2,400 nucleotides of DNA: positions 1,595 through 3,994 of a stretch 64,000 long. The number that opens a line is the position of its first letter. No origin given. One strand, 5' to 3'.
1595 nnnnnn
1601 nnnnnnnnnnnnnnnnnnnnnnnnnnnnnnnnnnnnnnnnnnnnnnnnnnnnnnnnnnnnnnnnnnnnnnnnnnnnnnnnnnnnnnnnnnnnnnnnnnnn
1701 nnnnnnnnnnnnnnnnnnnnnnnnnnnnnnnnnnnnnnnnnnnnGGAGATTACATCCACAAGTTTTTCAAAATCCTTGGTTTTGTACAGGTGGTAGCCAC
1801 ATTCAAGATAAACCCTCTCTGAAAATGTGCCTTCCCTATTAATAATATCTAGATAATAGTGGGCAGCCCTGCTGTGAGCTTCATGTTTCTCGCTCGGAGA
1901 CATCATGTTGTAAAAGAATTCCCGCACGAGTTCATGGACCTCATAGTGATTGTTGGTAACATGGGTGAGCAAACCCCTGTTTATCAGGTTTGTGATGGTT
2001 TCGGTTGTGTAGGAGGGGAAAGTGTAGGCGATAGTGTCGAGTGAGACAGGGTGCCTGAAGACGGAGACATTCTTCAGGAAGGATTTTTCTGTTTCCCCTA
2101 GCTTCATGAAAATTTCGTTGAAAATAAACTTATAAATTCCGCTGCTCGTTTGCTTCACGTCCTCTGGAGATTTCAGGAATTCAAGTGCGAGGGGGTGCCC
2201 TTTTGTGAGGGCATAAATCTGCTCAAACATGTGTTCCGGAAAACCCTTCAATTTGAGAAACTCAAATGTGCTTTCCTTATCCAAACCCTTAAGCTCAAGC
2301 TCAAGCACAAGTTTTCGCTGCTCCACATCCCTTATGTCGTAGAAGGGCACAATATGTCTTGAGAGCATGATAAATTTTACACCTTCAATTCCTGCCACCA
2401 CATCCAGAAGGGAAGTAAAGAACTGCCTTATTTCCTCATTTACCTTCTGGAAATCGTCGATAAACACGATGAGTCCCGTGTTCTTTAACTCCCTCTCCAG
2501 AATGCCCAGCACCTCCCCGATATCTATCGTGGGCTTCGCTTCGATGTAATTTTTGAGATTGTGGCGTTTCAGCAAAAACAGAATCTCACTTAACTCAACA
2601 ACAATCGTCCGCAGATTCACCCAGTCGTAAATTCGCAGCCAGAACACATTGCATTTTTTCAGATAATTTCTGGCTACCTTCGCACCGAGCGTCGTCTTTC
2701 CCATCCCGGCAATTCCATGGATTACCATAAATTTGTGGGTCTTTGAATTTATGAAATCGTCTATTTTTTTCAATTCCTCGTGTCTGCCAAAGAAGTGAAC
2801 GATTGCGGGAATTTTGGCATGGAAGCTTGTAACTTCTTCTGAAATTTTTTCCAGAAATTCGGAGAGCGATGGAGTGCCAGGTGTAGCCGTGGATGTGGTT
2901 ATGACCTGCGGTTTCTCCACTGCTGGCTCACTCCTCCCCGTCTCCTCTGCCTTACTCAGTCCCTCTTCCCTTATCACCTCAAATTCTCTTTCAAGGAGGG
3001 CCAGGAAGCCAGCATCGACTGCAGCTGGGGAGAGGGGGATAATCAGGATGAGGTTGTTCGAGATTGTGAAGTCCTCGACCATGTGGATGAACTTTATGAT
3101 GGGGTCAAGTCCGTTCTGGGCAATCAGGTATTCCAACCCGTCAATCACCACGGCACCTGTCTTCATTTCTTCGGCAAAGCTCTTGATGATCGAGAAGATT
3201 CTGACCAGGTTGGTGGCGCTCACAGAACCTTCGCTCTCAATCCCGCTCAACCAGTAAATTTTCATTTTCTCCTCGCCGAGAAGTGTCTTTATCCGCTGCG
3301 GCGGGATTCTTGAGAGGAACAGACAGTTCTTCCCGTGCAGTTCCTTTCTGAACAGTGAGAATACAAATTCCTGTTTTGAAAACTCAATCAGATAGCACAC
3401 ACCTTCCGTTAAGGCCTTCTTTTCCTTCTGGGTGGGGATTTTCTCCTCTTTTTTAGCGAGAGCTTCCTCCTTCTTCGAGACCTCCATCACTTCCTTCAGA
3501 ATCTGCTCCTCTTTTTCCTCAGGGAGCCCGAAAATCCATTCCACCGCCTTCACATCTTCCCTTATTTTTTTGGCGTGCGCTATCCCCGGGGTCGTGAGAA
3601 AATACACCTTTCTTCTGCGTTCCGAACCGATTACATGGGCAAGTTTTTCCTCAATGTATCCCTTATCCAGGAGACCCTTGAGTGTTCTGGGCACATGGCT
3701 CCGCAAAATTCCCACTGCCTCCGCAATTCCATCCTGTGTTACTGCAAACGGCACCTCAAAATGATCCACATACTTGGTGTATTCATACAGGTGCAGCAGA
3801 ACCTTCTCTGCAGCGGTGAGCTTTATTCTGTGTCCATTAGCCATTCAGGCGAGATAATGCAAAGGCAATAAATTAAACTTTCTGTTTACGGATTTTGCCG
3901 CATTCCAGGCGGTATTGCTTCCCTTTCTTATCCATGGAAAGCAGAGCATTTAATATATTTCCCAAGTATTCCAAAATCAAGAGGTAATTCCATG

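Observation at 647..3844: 1065-aa STAND NTPase with wHTH + DUF835-like + NB-ARC-like + TPR architecture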

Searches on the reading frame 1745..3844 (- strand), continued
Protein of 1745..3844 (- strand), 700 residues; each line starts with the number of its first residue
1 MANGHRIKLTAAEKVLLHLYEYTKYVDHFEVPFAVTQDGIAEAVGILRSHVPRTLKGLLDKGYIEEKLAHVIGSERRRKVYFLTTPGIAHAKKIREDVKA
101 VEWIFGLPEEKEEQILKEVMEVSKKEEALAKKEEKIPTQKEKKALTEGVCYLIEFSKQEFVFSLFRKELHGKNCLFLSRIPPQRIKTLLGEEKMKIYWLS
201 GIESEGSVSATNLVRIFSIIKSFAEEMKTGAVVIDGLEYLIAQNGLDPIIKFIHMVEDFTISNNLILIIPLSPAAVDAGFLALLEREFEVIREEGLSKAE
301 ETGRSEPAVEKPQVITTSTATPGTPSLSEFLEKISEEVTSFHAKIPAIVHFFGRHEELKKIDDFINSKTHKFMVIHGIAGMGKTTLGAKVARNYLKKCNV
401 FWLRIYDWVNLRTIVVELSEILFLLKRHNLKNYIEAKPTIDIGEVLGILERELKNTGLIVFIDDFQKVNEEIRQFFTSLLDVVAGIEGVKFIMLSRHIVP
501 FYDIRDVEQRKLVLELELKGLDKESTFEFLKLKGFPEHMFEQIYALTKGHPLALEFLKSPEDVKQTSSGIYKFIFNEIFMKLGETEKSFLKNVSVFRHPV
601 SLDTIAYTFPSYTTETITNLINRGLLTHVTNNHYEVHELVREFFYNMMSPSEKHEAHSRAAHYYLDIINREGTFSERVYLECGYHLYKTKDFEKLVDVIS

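Call 101: find_encoding_contigs(protein=P0114, flank=6000, max_places=1)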
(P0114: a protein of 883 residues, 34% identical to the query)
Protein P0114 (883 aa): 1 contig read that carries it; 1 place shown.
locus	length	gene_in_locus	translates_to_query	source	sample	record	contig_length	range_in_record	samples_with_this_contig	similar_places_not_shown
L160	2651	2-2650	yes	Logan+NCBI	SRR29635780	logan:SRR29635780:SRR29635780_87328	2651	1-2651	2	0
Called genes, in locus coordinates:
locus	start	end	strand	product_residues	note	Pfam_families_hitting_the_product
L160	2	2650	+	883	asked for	PF05763:DUF835, PF00931:NB-ARC (weak), PF13191:AAA_16, PF13401:AAA_22, PF13424:TPR_12, PF00515:TPR_1, PF07719:TPR_2 (weak), PF13181:TPR_8 (weak), +7 more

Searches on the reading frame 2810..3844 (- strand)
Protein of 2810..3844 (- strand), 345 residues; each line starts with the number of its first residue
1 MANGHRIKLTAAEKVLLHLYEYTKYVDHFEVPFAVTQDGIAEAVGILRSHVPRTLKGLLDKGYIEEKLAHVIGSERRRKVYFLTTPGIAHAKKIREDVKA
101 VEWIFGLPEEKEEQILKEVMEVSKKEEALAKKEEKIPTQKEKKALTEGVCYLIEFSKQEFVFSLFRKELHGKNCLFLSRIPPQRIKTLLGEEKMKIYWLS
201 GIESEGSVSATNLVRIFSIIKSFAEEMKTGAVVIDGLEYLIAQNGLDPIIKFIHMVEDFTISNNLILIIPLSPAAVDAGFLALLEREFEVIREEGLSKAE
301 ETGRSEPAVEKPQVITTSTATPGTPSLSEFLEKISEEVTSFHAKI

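Call 42: predict_structure(alignment_id=A3)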
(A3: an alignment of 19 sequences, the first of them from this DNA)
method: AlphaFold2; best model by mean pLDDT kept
length: 345 residues; sequences in the alignment: 19
mean_pLDDT: 77.5   pTM: 0.47
mean pLDDT of the five models: 77.5, 77.5, 77.1, 76.5, 74.4
residues with pLDDT >= 90: 171; 70-90: 70; 50-70: 38; < 50: 66
segments of 3 or more residues with pLDDT < 50: 1-5, 102-108, 127-142, 296-325, 339-345
pLDDT, mean of each block of 10 residues (from residue 1): 56 93 90 94 89 94 95 92 94 82 44 58 51 38 76 91 90 93 89 87 87 94 91 95 92 94 95 89 91 60 34 31 50 56 41
secondary structure, 60 per line:
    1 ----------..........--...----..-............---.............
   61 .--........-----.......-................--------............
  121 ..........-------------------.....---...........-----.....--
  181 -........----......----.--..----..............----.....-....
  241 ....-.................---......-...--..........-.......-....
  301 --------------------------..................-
elements in order: H11-20 H37-44 H48-61 E64-71 E77-83 H85-100 H109-130 E150-154 H158-168 E174-178 H182-189 E194-199 H213-226 E231-235 H237-244 H246-262 E266-271 H278-287 E289-292 H297-300 H327-344

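Call 44: fold_search(model_id=the predicted structure, library=pdb)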
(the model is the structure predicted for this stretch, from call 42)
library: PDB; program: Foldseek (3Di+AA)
matches with E <= 10: 1771; with E <= 0.001: 58
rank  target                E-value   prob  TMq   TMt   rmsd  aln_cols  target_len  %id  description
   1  5ffx_D                6.6e-05  1.00  0.21  0.50   7.8       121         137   21  S. aureus MepR G34K Mutant (released 2016-12-21)
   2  2fbh                  1.1e-04  1.00  0.19  0.43  12.3       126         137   25  The crystal structure of transcriptional regulator PA3341 (released 2005-12-20)
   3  3eco_A                1.2e-04  1.00  0.22  0.52   7.7       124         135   22  Crystal structure of MepR, a transcription regulator of the Staphylococcus aureus multidrug efflux pump MepA (released 2009-02-10)
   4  3bj6_B                1.2e-04  1.00  0.21  0.45  12.6       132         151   21  Crystal structure of MarR family transcription regulator SP03579 (released 2007-12-18)
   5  3bj6_A                1.2e-04  1.00  0.21  0.45  12.6       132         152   21  Crystal structure of MarR family transcription regulator SP03579 (released 2007-12-18)
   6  5yhz                  1.6e-04  1.00  0.23  0.50   8.4       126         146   23  Structure of Lactococcus lactis ZitR, E41A mutant (released 2017-12-06)
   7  5yhy                  1.7e-04  1.00  0.23  0.51   8.1       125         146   22  Structure of Lactococcus lactis ZitR, C30S mutant (released 2017-12-06)
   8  4lll_M                1.9e-04  1.00  0.22  0.57   5.8       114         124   21  Crystal structure of S. aureus MepR-DNA complex (released 2014-05-14)
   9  4l9n_B                1.9e-04  1.00  0.22  0.51   7.7       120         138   22  Crystal structure of MepR A103V mutant from multidrug resistant S. aureus clinical isolate (released 2013-09-11)
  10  4l9j_A                1.9e-04  1.00  0.22  0.52   9.7       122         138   21  Crystal structure of S. aureus MepR in DNA-binding conformation (released 2013-09-11)
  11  5yi0_A                2.0e-04  1.00  0.24  0.52   8.5       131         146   21  Structure of Lactococcus lactis ZitR, C30AH42A mutant (released 2017-12-06)
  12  5yhx_M                2.0e-04  1.00  0.23  0.50   8.1       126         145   22  Structure of Lactococcus lactis ZitR, wild type (released 2017-12-06)
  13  4ld5_A                2.2e-04  1.00  0.19  0.42  10.7       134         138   22  Crystal structure of MepR Q18P mutant from multidrug resistant S. aureus clinical isolate (released 2013-09-11)
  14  4lln_D                2.8e-04  1.00  0.22  0.50   9.2       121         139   21  Crystal structure of S. aureus MepR-DNA complex (released 2014-05-14)
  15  3q5f_B                2.8e-04  1.00  0.21  0.45  12.3       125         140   27  Crystal structure of the Salmonella transcriptional regulator SlyA in complex with DNA (released 2011-05-04)
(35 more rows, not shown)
